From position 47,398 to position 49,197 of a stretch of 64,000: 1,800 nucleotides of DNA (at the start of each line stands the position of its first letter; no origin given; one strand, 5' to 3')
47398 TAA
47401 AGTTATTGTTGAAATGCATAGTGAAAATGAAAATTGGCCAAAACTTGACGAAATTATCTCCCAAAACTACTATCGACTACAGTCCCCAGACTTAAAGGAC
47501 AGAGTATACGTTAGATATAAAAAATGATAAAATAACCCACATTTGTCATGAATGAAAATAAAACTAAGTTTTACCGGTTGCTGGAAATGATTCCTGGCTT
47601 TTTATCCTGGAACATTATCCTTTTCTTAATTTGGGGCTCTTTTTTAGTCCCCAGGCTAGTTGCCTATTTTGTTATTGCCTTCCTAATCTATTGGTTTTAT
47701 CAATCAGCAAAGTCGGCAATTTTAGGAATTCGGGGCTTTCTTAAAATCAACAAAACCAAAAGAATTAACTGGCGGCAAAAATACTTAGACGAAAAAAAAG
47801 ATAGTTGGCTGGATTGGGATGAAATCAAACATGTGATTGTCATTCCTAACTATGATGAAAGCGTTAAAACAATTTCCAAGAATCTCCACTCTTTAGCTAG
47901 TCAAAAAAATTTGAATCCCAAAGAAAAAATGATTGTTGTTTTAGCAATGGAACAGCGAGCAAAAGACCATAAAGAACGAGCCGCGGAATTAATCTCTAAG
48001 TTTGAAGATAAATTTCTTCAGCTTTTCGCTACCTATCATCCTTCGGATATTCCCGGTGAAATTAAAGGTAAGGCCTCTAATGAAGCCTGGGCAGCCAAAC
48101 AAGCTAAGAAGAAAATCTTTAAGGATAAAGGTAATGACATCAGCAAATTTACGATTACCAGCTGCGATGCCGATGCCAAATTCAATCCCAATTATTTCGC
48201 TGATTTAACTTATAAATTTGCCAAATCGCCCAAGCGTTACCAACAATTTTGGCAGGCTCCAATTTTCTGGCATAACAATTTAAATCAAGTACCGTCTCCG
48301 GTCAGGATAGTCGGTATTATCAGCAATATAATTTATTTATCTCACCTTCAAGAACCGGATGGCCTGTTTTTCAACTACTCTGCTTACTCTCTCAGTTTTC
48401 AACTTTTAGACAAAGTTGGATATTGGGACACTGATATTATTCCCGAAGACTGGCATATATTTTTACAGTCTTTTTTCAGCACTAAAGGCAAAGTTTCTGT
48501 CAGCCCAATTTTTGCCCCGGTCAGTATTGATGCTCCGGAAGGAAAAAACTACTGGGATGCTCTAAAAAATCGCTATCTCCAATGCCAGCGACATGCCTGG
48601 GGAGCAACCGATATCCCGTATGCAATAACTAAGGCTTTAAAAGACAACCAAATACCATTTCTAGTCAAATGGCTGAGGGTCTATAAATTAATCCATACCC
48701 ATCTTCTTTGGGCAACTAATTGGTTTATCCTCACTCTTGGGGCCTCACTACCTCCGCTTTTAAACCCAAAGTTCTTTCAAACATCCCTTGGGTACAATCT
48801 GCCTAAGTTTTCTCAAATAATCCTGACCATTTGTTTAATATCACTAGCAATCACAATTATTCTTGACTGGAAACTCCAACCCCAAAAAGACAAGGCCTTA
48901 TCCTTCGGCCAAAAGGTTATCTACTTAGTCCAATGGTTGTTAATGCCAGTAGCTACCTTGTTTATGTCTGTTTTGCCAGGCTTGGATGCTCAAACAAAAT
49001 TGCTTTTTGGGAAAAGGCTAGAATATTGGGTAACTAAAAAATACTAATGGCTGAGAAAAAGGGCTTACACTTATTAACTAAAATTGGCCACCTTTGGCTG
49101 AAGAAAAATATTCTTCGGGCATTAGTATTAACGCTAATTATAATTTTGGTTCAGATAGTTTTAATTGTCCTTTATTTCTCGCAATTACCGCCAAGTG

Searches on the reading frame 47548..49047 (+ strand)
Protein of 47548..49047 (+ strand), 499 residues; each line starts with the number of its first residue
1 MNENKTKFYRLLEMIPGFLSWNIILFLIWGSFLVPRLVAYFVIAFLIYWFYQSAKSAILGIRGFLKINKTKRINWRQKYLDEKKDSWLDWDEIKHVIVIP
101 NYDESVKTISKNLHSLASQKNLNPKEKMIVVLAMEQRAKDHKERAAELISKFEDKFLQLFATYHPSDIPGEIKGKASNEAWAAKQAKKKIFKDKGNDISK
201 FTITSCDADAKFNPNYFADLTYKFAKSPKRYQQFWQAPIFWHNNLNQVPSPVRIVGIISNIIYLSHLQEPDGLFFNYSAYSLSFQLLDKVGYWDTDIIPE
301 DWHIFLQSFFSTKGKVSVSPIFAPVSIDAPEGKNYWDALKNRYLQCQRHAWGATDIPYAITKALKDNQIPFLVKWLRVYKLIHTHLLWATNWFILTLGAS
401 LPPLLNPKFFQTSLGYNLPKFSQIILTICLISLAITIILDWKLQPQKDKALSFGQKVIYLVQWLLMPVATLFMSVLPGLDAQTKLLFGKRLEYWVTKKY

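Call 5: search_protein_families(library=pfam, proteins=[window:47548-49047:+], max_evalue=0.01)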
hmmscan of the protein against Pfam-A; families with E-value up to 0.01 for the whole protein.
window:47548-49047:+ (499 aa): 0 families

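Call 32: search_protein_families(library=pfam, proteins=[window:47548-49047:+], max_evalue=10)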
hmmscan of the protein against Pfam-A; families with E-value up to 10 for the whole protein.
window:47548-49047:+ (499 aa): 4 families
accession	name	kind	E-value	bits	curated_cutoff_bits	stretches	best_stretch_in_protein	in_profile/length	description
PF00535.33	Glycos_transf_2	-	0.076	13.4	23.3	1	97-231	2-110/168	Glycosyl transferase family 2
PF10483.15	Elong_Iki1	-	0.099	12.6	22.5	1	94-165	59-131/292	Elongator subunit Iki1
PF01235.23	Na_Ala_symp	-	0.17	11.5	24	1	405-466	272-332/392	Sodium:alanine symporter family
PF07254.17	Cpta_toxin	-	2.1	8.9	27.3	1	23-87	27-90/133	Membrane-bound toxin component of toxin-antitoxin system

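Call 69: search_solved_structures(query=window:47548-49047:+, max_evalue=1)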
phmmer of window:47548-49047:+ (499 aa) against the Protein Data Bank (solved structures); distinct sequences matched with E-value up to 1: 3.
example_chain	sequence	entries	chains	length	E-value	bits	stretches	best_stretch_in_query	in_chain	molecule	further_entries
3e03_A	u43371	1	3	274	0.25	13.3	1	384-430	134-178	Short chain dehydrogenase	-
7ciz_D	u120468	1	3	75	0.56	12.2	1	173-229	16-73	DnaJ homolog subfamily C member 9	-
7cj0_D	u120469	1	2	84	0.76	11.7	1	173-229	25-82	DnaJ homolog subfamily C member 9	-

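Call 70: search_protein_families(library=ncbifam, proteins=[window:47548-49047:+], max_evalue=0.001)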
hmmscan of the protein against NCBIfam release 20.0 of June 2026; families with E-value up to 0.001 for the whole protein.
window:47548-49047:+ (499 aa): 0 families
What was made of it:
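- Tried and rejected: No hits (calls 69, 70).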
